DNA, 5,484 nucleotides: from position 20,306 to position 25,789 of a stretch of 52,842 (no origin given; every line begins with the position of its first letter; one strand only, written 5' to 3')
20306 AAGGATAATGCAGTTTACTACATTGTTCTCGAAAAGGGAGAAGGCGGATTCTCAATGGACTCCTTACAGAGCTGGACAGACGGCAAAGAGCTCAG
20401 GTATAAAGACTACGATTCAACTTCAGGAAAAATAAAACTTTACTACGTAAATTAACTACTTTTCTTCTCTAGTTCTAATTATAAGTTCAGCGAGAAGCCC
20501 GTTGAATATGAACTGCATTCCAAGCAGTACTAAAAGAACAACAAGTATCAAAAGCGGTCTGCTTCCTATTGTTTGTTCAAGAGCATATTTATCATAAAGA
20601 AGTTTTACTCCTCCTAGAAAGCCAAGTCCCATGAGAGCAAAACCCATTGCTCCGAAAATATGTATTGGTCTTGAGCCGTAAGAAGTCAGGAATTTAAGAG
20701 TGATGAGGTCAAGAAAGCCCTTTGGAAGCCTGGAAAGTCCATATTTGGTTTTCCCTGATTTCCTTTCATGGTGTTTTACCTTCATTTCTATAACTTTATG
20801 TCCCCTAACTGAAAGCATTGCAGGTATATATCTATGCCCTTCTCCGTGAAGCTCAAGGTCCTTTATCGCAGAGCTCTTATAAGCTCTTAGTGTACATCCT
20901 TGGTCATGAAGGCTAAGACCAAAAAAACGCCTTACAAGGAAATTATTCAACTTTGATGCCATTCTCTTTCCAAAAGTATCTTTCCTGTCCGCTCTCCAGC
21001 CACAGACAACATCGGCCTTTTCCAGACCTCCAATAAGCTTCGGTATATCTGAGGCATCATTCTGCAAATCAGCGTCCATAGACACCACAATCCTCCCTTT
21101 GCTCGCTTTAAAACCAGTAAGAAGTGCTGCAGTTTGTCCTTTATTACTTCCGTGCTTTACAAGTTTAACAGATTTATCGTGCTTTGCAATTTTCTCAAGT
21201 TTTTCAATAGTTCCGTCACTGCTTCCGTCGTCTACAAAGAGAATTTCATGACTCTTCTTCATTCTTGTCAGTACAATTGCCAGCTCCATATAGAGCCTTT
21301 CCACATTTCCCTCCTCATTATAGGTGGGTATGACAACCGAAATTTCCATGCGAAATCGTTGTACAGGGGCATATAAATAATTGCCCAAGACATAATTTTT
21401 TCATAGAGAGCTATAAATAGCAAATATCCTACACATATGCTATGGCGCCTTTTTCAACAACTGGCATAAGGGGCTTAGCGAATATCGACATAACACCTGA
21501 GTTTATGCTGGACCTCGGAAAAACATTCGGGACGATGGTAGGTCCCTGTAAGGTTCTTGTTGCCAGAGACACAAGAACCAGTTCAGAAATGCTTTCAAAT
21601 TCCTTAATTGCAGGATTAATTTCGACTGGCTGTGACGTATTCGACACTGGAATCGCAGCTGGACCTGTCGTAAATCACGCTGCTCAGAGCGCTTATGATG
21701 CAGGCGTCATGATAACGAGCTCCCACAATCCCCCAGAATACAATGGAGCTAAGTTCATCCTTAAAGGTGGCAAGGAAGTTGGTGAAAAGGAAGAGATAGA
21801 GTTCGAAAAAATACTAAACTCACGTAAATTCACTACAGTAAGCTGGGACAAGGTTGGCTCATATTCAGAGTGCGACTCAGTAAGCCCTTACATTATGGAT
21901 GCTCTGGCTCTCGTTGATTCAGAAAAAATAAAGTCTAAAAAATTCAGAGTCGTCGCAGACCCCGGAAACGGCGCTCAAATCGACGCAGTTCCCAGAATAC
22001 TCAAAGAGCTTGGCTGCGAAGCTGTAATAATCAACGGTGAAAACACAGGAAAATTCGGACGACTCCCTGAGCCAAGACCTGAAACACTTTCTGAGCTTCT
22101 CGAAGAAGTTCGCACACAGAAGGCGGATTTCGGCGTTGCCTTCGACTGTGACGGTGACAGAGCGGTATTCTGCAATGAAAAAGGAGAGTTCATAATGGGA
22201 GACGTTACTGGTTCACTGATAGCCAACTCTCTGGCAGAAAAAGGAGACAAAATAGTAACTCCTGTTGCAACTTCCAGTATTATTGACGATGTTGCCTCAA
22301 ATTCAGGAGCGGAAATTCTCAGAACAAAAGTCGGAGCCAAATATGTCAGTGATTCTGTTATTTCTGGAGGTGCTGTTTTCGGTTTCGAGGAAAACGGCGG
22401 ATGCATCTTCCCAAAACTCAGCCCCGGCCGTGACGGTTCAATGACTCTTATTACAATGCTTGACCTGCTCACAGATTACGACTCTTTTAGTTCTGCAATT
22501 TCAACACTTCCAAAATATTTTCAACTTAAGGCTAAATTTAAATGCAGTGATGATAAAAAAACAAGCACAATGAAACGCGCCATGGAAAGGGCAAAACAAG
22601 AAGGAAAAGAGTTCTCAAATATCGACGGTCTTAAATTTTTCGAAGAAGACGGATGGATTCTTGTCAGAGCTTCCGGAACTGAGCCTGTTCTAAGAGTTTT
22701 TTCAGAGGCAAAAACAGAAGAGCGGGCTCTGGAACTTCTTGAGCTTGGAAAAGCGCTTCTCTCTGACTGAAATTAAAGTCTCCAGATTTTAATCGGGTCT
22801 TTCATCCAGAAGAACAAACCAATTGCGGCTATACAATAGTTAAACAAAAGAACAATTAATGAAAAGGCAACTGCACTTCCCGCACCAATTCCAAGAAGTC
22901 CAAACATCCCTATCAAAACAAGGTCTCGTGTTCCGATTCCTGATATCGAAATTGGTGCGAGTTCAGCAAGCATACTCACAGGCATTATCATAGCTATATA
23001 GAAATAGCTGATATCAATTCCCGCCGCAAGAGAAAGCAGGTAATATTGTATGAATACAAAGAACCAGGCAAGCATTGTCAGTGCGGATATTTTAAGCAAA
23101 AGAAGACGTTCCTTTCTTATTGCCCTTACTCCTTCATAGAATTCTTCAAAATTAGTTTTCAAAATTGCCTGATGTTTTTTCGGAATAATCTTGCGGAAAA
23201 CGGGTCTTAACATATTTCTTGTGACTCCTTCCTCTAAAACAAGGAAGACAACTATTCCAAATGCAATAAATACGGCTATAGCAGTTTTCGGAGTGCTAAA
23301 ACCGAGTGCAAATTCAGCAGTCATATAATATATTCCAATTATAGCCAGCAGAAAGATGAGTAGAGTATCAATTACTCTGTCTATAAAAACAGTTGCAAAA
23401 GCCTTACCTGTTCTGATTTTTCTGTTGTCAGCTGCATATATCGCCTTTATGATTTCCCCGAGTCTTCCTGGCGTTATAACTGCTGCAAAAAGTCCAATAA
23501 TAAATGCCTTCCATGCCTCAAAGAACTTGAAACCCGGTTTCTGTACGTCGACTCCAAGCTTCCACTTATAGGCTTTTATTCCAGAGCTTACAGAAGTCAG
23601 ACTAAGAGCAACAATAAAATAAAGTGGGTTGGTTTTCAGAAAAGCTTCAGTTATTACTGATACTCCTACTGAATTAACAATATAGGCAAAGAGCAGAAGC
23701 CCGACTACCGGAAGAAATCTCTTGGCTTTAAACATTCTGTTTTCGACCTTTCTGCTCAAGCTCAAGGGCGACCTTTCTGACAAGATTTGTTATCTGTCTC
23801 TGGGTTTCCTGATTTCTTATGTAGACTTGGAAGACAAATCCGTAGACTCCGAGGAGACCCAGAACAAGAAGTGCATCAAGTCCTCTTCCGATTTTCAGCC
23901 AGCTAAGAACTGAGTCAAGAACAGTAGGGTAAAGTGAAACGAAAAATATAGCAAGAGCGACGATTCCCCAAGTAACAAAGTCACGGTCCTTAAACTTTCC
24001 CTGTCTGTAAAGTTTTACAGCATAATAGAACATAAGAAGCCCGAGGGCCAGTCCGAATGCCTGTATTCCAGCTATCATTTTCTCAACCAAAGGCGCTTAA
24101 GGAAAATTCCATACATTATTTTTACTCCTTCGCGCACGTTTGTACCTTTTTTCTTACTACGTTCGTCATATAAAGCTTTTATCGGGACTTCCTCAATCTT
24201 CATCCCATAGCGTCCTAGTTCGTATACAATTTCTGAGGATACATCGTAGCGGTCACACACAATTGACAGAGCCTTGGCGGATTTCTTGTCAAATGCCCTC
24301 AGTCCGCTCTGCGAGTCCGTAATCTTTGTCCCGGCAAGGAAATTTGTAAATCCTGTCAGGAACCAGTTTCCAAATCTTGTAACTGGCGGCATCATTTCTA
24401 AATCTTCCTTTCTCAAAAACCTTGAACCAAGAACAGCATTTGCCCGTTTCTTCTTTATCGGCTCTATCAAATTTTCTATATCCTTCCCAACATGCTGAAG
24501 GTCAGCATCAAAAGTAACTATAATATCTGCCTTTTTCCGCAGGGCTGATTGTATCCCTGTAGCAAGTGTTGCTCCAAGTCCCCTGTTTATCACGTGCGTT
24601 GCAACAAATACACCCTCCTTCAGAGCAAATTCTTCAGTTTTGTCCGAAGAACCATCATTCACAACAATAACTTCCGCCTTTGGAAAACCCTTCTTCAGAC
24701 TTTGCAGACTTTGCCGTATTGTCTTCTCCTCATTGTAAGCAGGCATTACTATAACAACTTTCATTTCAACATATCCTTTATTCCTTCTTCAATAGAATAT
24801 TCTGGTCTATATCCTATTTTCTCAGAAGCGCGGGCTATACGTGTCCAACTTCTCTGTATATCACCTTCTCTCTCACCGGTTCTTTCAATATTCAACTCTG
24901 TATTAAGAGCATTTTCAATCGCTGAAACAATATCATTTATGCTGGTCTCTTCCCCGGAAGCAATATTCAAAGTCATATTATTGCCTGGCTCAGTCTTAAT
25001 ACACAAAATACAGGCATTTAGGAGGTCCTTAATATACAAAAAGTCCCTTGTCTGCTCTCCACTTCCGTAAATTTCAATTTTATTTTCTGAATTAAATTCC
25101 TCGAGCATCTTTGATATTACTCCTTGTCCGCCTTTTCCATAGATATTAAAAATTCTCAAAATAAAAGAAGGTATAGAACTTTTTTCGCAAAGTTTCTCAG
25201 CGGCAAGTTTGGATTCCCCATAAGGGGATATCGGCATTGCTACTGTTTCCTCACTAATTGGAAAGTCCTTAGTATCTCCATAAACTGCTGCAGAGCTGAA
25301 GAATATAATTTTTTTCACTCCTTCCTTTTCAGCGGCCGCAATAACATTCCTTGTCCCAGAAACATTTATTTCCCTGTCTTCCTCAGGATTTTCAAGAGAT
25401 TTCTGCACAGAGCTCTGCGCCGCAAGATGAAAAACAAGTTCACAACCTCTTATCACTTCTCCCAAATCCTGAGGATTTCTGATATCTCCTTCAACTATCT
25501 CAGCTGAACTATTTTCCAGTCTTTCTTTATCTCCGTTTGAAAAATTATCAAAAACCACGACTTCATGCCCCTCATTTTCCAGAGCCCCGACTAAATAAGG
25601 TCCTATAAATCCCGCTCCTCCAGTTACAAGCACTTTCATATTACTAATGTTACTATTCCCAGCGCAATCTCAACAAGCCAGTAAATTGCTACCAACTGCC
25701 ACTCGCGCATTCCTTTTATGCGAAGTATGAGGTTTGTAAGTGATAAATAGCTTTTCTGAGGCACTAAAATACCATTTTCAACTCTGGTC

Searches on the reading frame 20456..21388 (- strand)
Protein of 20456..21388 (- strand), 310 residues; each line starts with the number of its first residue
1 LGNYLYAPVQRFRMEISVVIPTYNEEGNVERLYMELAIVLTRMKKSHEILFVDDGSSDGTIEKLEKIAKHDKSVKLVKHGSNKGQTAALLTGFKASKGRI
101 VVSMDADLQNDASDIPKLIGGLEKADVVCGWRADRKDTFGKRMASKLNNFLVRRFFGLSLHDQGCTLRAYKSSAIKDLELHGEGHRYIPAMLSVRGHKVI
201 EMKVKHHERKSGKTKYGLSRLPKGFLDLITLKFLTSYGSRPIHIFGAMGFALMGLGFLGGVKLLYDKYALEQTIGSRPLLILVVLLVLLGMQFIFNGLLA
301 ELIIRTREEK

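Call 92: search_protein_families(library=pfam, proteins=[window:20456-21388:-], max_evalue=0.001)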
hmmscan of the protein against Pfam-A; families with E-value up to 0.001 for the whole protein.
window:20456-21388:- (310 aa): 3 families
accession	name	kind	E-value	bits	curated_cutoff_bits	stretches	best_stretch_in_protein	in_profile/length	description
PF00535.33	Glycos_transf_2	-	5.2e-31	108.3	23.3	1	17-178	1-167/168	Glycosyl transferase family 2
PF10111.15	Glyco_tranf_2_2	-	1.6e-06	28.3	27.3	1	17-108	1-92/276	Glycosyltransferase like family 2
PF13641.12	Glyco_tranf_2_3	-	4.9e-06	27.2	27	1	16-107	3-96/230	Glycosyltransferase like family 2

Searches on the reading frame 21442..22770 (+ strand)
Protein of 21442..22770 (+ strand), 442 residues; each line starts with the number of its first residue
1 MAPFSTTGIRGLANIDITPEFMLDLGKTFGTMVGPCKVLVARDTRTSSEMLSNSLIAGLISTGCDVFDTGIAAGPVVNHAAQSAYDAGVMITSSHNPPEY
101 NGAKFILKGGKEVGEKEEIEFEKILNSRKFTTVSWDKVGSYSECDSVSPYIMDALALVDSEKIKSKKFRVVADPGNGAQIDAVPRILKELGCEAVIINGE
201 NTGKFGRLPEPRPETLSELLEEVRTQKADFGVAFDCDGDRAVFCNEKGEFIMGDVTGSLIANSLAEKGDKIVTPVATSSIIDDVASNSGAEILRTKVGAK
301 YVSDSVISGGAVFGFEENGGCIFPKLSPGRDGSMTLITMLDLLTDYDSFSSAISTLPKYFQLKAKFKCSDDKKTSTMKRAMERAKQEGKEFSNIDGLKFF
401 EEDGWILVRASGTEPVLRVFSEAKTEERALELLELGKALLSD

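Call 92: search_protein_families(library=pfam, proteins=[window:21442-22770:+], max_evalue=0.001)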
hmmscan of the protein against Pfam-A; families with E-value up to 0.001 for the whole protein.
window:21442-22770:+ (442 aa): 4 families
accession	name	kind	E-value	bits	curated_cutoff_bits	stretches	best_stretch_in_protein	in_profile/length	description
PF02878.22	PGM_PMM_I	-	1.6e-34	119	22.5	1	4-130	4-136/138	Phosphoglucomutase/phosphomannomutase, alpha/beta/alpha domain I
PF02879.22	PGM_PMM_II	-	5.6e-24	85.1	29.3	1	149-248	2-103/103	Phosphoglucomutase/phosphomannomutase, alpha/beta/alpha domain II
PF02880.22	PGM_PMM_III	-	4.9e-20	72.2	20.7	1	253-353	2-108/115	Phosphoglucomutase/phosphomannomutase, alpha/beta/alpha domain III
PF00408.26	PGM_PMM_IV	-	5.5e-14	52.4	23.1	1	365-432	3-61/68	Phosphoglucomutase/phosphomannomutase, C-terminal domain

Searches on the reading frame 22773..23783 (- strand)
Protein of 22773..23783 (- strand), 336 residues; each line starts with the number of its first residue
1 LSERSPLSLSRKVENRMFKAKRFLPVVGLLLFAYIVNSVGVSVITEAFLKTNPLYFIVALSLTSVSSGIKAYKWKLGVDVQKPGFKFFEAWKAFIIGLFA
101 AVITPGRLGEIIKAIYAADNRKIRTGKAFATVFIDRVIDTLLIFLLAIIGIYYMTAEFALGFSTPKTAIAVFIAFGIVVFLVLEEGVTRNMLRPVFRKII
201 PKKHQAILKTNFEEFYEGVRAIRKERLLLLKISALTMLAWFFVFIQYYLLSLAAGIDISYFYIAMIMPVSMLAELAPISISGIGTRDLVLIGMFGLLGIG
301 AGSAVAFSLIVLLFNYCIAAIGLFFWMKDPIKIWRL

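Call 92: search_protein_families(library=pfam, proteins=[window:22773-23783:-], max_evalue=0.001)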
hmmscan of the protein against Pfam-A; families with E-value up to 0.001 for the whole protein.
window:22773-23783:- (336 aa): 1 family
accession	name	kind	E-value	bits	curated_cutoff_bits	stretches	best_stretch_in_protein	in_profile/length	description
PF03706.18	LPG_synthase_TM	-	1.1e-41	143.7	33.4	1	26-321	6-301/302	Lysylphosphatidylglycerol synthase TM region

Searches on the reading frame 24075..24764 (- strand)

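Call 92: search_protein_families(library=pfam, proteins=[window:24075-24764:-], max_evalue=0.001)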
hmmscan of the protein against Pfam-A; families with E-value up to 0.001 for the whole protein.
window:24075-24764:- (229 aa): 2 families
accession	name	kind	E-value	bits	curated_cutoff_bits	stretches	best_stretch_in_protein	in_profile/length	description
PF00535.33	Glycos_transf_2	-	3.1e-28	99.2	23.3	1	5-164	2-165/168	Glycosyl transferase family 2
PF13641.12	Glyco_tranf_2_3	-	0.0007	20.1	27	1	3-119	3-127/230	Glycosyltransferase like family 2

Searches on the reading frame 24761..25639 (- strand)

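Call 92: search_protein_families(library=pfam, proteins=[window:24761-25639:-], max_evalue=0.001)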
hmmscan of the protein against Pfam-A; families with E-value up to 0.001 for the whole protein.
window:24761-25639:- (292 aa): 8 families
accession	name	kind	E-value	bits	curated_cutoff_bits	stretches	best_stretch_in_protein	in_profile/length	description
PF01370.27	Epimerase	-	8.6e-58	196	20.9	1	3-226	1-239/240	NAD dependent epimerase/dehydratase family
PF16363.11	GDP_Man_Dehyd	-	2.5e-52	178.8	27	1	4-290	1-332/332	GDP-mannose 4,6 dehydratase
PF01073.25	3Beta_HSD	-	2.6e-31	109.1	22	1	4-215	1-230/280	3-beta hydroxysteroid dehydrogenase/isomerase family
PF04321.23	RmlD_sub_bind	-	1.3e-25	90.5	27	1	1-243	1-229/287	RmlD substrate binding domain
PF13460.12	NAD_binding_10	-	6.7e-19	68.9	27.2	1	7-170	1-150/184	NAD(P)H-binding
PF02719.21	Polysacc_synt_2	-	1.1e-17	64.6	20.2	1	3-260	1-267/293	Polysaccharide biosynthesis protein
PF07993.18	NAD_binding_4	-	9.3e-14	51.6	20.1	1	43-177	60-218/258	Male sterility protein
PF05368.20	NmrA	-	1.6e-11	44.8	27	1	2-249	4-238/298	NmrA-like family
